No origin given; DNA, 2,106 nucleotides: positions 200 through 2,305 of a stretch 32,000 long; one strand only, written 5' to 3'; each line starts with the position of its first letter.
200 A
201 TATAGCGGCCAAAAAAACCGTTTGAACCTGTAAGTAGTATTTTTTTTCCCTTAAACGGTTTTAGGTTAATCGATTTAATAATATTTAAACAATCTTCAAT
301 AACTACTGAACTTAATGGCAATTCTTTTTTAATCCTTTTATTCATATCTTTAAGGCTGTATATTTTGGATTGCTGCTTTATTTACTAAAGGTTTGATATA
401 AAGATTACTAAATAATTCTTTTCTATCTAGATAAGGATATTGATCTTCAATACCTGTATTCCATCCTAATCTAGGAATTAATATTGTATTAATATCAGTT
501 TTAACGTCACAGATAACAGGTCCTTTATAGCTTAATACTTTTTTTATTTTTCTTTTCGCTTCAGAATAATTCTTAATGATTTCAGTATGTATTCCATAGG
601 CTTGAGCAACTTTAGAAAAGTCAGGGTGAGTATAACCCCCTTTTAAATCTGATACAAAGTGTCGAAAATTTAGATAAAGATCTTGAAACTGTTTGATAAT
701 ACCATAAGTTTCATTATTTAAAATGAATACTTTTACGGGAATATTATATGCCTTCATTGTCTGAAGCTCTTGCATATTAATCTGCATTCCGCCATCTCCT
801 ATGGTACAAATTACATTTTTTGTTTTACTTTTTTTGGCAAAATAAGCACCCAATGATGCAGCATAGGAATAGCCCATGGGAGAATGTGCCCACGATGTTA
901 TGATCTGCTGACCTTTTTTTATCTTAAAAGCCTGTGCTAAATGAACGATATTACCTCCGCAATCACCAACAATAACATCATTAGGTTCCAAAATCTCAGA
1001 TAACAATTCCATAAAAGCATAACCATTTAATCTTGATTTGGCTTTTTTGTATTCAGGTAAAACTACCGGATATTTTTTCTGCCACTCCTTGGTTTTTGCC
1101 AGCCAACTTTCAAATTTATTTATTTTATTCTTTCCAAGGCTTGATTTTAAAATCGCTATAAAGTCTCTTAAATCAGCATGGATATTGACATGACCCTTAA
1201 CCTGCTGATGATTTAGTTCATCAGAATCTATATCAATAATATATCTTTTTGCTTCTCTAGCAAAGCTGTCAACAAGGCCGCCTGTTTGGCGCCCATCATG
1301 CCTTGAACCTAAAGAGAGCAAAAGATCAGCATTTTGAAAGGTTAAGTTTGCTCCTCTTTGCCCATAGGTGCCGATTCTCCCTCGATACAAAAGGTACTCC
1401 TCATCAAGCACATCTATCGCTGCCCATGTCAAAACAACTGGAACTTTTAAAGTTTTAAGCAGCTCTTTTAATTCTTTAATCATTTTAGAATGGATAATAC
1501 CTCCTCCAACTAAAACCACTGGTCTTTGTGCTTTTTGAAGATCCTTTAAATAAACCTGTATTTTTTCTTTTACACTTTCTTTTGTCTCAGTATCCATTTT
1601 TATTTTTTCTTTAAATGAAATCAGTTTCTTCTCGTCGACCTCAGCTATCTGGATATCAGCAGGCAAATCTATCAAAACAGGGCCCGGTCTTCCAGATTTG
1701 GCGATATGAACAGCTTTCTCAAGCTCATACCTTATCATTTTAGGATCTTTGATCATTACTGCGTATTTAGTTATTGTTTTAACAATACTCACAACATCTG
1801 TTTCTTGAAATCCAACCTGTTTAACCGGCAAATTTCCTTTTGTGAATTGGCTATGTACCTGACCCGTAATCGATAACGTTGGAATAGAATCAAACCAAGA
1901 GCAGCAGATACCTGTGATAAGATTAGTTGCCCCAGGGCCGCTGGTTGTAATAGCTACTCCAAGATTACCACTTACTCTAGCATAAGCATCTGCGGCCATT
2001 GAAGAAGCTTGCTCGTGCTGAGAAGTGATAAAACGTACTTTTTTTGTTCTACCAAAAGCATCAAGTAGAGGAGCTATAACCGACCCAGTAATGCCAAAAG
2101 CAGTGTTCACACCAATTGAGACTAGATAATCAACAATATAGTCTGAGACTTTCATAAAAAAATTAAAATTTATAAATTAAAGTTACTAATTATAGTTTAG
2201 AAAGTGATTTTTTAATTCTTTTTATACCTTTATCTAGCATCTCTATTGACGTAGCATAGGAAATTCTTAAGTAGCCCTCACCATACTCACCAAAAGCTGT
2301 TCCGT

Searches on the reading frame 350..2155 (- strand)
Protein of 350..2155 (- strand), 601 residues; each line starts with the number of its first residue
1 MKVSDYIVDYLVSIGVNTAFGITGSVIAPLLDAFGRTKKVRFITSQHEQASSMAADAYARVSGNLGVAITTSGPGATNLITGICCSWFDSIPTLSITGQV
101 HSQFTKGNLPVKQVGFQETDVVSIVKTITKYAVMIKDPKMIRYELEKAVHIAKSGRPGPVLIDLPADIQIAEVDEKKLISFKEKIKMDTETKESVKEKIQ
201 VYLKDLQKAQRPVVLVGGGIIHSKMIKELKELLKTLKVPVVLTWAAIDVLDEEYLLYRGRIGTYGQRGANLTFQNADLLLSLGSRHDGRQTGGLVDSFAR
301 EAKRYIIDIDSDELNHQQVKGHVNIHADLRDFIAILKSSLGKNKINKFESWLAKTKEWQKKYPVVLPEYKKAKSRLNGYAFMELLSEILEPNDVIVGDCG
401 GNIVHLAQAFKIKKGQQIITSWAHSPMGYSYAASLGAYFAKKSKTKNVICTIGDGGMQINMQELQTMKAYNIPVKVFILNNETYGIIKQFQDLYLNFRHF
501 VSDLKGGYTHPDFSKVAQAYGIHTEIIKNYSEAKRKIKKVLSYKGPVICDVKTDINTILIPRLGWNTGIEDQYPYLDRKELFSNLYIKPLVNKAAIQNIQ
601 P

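Call 4: search_protein_families(library=pfam, proteins=[window:350-2155:-], max_evalue=0.01)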
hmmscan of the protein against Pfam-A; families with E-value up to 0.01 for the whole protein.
window:350-2155:- (601 aa): 4 families
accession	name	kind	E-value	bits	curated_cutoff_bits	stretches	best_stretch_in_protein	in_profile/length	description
PF02775.26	TPP_enzyme_C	-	3.4e-37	128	21.9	1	400-551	3-151/151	Thiamine pyrophosphate enzyme, C-terminal TPP binding domain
PF02776.23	TPP_enzyme_N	-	5.7e-34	116.9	26.8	1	1-123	1-118/119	Thiamine pyrophosphate enzyme, N-terminal TPP binding domain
PF00205.28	TPP_enzyme_M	-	3.5e-27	95.2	30.4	1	203-334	5-135/137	Thiamine pyrophosphate enzyme, central domain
PF21570.3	ArgZ-like_C_2nd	-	0.0068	16.5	27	0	201-270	5-75/213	Arginine dihydrolase ArgZ-like, C-terminal, Rossmann fold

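Call 5: search_protein_families(library=ncbifam, proteins=[window:350-2155:-], max_evalue=0.001)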
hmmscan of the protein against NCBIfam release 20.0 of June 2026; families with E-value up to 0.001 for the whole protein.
window:350-2155:- (601 aa): 52 families (the best 25 are shown)
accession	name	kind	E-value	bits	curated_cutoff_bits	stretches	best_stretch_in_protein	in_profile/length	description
TIGR00118.1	acolac_lg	equivalog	7.6e-130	434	538.35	1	1-561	1-542/557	biosynthetic-type acetolactate synthase large subunit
NF006524.0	PRK08978.1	equivalog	5.3e-121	404.6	738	1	3-557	3-528/548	acetolactate synthase 2 catalytic subunit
NF005228.0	PRK06725.1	equivalog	3.6e-117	391.9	991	1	4-569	19-561/571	acetolactate synthase large subunit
NF004710.0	PRK06048.1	equivalog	6.7e-116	388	976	1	1-561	8-545/561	acetolactate synthase large subunit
NF004919.0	PRK06276.1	equivalog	2.7e-114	382.6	866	1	1-559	1-544/582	acetolactate synthase large subunit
NF005651.0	PRK07418.1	subfamily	5.9e-112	374.9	942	1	5-553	23-559/617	acetolactate synthase large subunit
NF006016.1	PRK08155.1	equivalog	8.6e-110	367.7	870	1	4-561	6-540/554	acetolactate synthase large subunit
NF005824.0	PRK07710.1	equivalog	1.6e-109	366.8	976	1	5-563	21-558/573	acetolactate synthase large subunit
NF005860.0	PRK07789.1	equivalog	2.6e-107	359.6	881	1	4-558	37-583/615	acetolactate synthase large subunit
NF005584.0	PRK07282.1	equivalog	1.8e-104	350.3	970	1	4-553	13-540/566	acetolactate synthase large subunit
NF006319.0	PRK08527.1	equivalog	8.3e-104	348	905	1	2-561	5-546/565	acetolactate synthase large subunit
NF005058.0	PRK06466.1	equivalog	3.5e-100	336.1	951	1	4-557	7-551/574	acetolactate synthase 3 large subunit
NF006581.0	PRK09107.1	equivalog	4e-99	332.6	974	1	4-555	14-555/595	acetolactate synthase 3 large subunit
NF006525.0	PRK08979.1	equivalog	4.2e-94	316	1084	1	4-554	7-546/572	acetolactate synthase 3 large subunit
NF005409.0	PRK06965.1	equivalog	3.7e-88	296.4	1035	1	5-569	25-577/587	acetolactate synthase 3 catalytic subunit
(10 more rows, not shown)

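Call 16: search_solved_structures(query=window:350-2155:-, max_evalue=1e-20, show_alignments=0)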
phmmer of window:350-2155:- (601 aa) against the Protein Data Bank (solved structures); distinct sequences matched with E-value up to 1e-20: 132 (the best 60 are shown).
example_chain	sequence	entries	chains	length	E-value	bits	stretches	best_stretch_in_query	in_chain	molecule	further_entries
8rph_A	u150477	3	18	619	1.5e-106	360.5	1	2-565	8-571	Thiamine pyrophosphate-binding protein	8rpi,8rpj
5ahk_A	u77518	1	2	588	9.8e-89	301.6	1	1-575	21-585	ACETOLACTATE SYNTHASE II, LARGE SUBUNIT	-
6lpi_A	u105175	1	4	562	5.7e-79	269.4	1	4-561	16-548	Acetolactate synthase isozyme 1 large subunit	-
1jsc_A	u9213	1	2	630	3.6e-77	263.5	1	15-571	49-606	ACETOHYDROXY-ACID SYNTHASE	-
6u9d_A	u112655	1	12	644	3.9e-77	263.3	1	15-571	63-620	Acetolactate synthase catalytic subunit, mitochondrial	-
1n0h_A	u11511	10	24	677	4.7e-77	263.1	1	15-571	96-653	Acetolactate synthase | Acetolactate synthase, mitochondrial | Acetolactate synthase catalytic subunit, mitochondrial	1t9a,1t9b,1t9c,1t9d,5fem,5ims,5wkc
6dek_A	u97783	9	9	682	3.6e-71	243.7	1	14-569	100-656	Acetolactate synthase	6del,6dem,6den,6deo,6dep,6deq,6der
9yjz_A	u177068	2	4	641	9.2e-70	239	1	10-580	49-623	Acetolactate synthase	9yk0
7u25_A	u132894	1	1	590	1.1e-69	238.8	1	2-556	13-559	Acetolactate synthase, chloroplastic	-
3e9y_A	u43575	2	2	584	3.2e-69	237.2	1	2-556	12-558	Acetolactate synthase, chloroplastic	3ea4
7tzz_A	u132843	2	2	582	3.5e-69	237.1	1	2-556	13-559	Acetolactate synthase, chloroplastic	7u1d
8et5_A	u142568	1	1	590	4.2e-69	236.8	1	2-561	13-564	Acetolactate synthase, chloroplastic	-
6u9h_A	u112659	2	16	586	4.4e-69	236.8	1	2-556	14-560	Acetolactate synthase, chloroplastic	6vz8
1ybh_A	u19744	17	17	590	4.5e-69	236.7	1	2-556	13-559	Acetolactate synthase, chloroplast | Acetolactate synthase | Acetolactate synthase, chloroplastic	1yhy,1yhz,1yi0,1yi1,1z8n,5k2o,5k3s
7stq_A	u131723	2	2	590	6.2e-69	236.3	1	2-556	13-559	Acetolactate synthase, chloroplastic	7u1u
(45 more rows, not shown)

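Call 44: find_related_loci(query=window:350-2155:-, collection=metagenome_contigs, flank=8000)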
Query window:350-2155:- (601 aa) in metagenome_contigs; peptide patterns used: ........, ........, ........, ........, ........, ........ (x = any residue, [..] = any of these).
429 stretches matched a pattern; 38 encode a relative of the query (tblastn E <= 1e-3); 38 distinct loci.
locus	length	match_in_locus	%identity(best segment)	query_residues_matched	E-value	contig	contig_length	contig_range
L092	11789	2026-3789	63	1-589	0e+0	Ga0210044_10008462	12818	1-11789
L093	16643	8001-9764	63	1-589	0e+0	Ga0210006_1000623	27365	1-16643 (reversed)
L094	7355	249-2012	63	1-589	0e+0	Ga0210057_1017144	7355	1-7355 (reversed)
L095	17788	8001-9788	67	1-595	0e+0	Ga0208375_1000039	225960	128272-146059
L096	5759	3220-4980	49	1-588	0e+0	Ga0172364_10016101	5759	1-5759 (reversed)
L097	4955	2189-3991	47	1-599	4e-179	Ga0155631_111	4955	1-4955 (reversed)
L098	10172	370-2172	47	1-599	1e-174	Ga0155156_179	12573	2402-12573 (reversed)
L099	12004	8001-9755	48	1-590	2e-172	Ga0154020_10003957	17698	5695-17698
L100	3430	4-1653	48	38-590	1e-170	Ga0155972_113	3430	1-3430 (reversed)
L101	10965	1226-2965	42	3-580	4e-155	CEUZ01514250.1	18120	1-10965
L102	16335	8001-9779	41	3-593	8e-151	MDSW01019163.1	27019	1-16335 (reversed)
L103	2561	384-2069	44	3-565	1e-158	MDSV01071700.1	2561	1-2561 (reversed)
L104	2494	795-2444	42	1-552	3e-158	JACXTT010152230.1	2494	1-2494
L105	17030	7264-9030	38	1-590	1e-140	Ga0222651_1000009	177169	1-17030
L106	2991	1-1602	40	57-590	3e-140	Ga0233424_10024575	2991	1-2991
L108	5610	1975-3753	40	7-600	4e-134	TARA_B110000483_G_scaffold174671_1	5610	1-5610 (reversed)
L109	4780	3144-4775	41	1-544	8e-132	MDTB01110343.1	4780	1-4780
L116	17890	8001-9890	32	4-589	7e-90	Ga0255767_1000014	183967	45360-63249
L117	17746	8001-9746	41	7-590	7e-139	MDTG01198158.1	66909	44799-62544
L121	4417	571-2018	36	19-576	1e-82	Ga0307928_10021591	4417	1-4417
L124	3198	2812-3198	50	1-123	5e-36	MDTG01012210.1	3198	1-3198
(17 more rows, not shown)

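Call 49: search_protein_families(library=pfam, proteins=[L095:215-1267:+, L095:3407-4171:-, L095:5320-6723:-, L095:9821-10894:+, L095:10867-11826:+, L117:1457-2239:+, L117:4882-5775:+, L117:5785-6819:+, L117:9776-11185:-, L117:11186-12121:+], max_evalue=0.001)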
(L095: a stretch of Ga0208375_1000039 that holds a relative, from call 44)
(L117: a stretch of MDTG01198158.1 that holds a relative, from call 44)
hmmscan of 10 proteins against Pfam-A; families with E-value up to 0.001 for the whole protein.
L095:215-1267:+ (350 aa): 3 families
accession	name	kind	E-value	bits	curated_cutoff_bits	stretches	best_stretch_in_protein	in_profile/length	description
PF16363.11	GDP_Man_Dehyd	-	9.1e-148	492.5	27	1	5-333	1-332/332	GDP-mannose 4,6 dehydratase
PF01370.27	Epimerase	-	1.3e-73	247.8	20.9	1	4-249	1-240/240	NAD dependent epimerase/dehydratase family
PF04321.23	RmlD_sub_bind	-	1.4e-05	24.8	27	1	3-173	2-144/287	RmlD substrate binding domain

L095:3407-4171:- (254 aa): 0 families

L095:5320-6723:- (467 aa): 4 families
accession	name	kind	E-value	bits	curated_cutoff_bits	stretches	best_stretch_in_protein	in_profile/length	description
PF00696.33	AA_kinase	-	4.2e-44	151.5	24.9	1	2-280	3-234/234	Amino acid kinase family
PF22468.2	ACT_9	-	5.6e-34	116.1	27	2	394-454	1-61/61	ACT domain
PF13840.12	ACT_7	-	1.7e-09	37.8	27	1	387-451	2-64/65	ACT domain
PF01842.31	ACT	-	3.1e-06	27.3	27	0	405-445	11-53/66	ACT domain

L095:9821-10894:+ (357 aa): 5 families
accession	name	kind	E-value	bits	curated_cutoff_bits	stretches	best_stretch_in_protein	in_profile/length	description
PF01370.27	Epimerase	-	3.4e-37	128.6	20.9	1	32-277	1-239/240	NAD dependent epimerase/dehydratase family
PF16363.11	GDP_Man_Dehyd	-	5.3e-26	92.3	27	1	33-347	1-332/332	GDP-mannose 4,6 dehydratase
PF01073.25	3Beta_HSD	-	2.5e-07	30.4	22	1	33-195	1-157/280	3-beta hydroxysteroid dehydrogenase/isomerase family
PF07993.18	NAD_binding_4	-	4.2e-07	29.8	20.1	1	102-216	88-209/258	Male sterility protein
PF02719.21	Polysacc_synt_2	-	1.4e-06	28.1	20.2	0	32-153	1-128/293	Polysaccharide biosynthesis protein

L095:10867-11826:+ (319 aa): 7 families
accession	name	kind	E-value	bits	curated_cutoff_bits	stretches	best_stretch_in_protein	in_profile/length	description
PF08241.18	Methyltransf_11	-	1.7e-17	64.2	21.2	1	112-205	1-92/95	Methyltransferase domain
PF13649.12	Methyltransf_25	-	9.2e-15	55.6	27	1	112-204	2-97/97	Methyltransferase domain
PF13847.12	Methyltransf_31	-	1.4e-14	54.4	27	1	109-205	5-106/145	Methyltransferase domain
PF08242.18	Methyltransf_12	-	1.3e-09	39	30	1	112-205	1-97/98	Methyltransferase domain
PF01209.24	Ubie_methyltran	-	8.6e-09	35.5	20.1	1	109-207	49-150/233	ubiE/COQ5 methyltransferase family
PF13489.12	Methyltransf_23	-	4.2e-07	30.3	27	1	107-225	22-124/164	Methyltransferase domain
PF05148.21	Methyltransf_8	-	0.0001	22.7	27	1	61-206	25-154/219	Hypothetical methyltransferase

L117:1457-2239:+ (260 aa): 2 families
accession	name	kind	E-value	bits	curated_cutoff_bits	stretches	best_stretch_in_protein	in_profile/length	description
PF00483.29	NTP_transferase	-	9.8e-21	74.9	21.2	1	6-224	3-215/245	Nucleotidyl transferase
PF12804.13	NTP_transf_3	-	8.6e-07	29.7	27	1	6-59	2-50/160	MobA-like NTP transferase domain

L117:4882-5775:+ (297 aa): 1 family
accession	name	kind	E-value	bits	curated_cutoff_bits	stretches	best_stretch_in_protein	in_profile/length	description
PF05721.19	PhyH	-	2.8e-08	34.8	22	1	128-266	61-202/213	Phytanoyl-CoA dioxygenase (PhyH)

L117:5785-6819:+ (344 aa): 2 families
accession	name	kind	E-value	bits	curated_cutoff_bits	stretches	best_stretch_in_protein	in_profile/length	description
PF00535.33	Glycos_transf_2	-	3.1e-11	43.9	23.3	1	4-120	1-116/168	Glycosyl transferase family 2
PF16150.10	DUF4858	-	0.00088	19.6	22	0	105-192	21-110/188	Domain of unknown function (DUF4858)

L117:9776-11185:- (469 aa): 0 families

L117:11186-12121:+ (311 aa): 11 families
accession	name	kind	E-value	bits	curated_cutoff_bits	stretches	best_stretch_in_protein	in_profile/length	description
PF13847.12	Methyltransf_31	-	2.3e-16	60.2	27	1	75-177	3-110/145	Methyltransferase domain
PF08241.18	Methyltransf_11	-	4.1e-16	59.8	21.2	1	80-176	1-95/95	Methyltransferase domain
PF13649.12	Methyltransf_25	-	6.2e-13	49.7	27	1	79-172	1-97/97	Methyltransferase domain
PF13489.12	Methyltransf_23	-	3.9e-12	46.7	27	1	62-177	11-117/164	Methyltransferase domain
PF08242.18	Methyltransf_12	-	8.5e-11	42.9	30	1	80-173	1-97/98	Methyltransferase domain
PF05219.18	DREV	-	1.8e-05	24.4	26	1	60-192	78-203/265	DREV methyltransferase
PF00398.26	RrnaAD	-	2.4e-05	24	24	1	54-156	13-109/263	Ribosomal RNA adenine dimethylase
PF08003.17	Methyltransf_9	-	0.00013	21.5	23.8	1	73-177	113-218/315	Protein of unknown function (DUF1698)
PF01728.25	FtsJ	-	0.00017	22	24.1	1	75-150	21-100/181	FtsJ-like methyltransferase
PF05891.18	Methyltransf_PK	-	0.00039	20.4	27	1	62-176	40-159/218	AdoMet dependent proline di-methyltransferase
PF01209.24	Ubie_methyltran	-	0.00066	19.5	20.1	0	75-175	47-150/233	ubiE/COQ5 methyltransferase family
